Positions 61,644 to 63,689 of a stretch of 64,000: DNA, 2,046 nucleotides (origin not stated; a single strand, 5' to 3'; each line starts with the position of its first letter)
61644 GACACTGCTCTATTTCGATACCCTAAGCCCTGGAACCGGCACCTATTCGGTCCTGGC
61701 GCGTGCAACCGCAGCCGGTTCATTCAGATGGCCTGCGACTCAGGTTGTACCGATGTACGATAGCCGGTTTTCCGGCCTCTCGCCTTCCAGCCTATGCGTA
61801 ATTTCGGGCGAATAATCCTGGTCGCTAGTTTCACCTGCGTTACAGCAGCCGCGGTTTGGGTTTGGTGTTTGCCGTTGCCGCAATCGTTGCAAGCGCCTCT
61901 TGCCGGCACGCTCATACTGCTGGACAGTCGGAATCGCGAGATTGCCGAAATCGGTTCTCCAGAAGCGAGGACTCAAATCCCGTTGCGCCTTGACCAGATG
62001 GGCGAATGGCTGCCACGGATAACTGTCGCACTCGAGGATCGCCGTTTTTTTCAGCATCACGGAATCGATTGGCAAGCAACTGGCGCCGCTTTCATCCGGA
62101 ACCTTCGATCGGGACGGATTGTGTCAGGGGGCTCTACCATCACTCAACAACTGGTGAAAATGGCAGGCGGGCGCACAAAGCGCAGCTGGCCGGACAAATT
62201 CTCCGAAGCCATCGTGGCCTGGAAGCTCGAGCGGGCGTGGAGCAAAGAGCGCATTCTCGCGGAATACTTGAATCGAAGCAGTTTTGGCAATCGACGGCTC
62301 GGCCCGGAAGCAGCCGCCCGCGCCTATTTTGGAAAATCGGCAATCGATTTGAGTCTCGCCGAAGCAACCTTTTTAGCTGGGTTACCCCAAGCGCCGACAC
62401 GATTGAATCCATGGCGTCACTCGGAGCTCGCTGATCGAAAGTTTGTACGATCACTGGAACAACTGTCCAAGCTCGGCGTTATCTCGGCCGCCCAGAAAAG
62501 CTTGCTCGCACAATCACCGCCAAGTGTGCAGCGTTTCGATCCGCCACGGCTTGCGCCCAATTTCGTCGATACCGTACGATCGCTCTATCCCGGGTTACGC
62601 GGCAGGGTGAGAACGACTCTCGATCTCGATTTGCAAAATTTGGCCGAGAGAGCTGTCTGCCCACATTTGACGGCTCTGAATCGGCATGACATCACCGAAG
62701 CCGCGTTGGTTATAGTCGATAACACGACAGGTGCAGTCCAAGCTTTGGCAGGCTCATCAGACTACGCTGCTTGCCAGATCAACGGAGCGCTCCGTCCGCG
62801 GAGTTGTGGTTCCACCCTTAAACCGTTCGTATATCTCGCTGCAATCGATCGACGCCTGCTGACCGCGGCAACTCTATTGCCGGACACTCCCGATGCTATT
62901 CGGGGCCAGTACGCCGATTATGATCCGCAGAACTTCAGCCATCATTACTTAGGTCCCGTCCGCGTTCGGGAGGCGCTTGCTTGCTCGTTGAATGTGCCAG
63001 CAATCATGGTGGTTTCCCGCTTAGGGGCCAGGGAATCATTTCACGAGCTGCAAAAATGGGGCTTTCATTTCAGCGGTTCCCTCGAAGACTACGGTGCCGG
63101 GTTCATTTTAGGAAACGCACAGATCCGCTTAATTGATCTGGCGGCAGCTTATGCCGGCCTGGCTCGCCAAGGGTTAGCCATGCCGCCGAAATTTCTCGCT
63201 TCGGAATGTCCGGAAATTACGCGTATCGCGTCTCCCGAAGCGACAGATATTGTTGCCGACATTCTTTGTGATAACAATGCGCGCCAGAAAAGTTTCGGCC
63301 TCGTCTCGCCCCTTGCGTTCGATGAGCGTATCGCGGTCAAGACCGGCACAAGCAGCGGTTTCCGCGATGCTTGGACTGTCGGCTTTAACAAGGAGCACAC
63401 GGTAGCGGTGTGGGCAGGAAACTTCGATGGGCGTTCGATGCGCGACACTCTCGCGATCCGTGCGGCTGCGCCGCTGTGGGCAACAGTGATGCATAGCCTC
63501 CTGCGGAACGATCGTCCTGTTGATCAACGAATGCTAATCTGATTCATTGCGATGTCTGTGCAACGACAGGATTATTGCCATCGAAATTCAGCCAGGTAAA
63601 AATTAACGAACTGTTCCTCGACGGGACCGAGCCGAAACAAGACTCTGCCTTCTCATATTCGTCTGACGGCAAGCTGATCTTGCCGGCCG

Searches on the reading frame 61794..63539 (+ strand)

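Call 19: search_protein_families(library=pfam, proteins=[window:61794-63539:+], max_evalue=0.001)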
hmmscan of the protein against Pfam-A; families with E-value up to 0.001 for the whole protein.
window:61794-63539:+ (582 aa): 2 families
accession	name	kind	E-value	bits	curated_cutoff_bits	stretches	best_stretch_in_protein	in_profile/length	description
PF00912.28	Transgly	-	4.8e-53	179.6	27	1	48-223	3-176/178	Transglycosylase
PF00905.27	Transpeptidase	-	9.2e-16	58.3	22.1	1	304-561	2-293/299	Penicillin binding protein transpeptidase domain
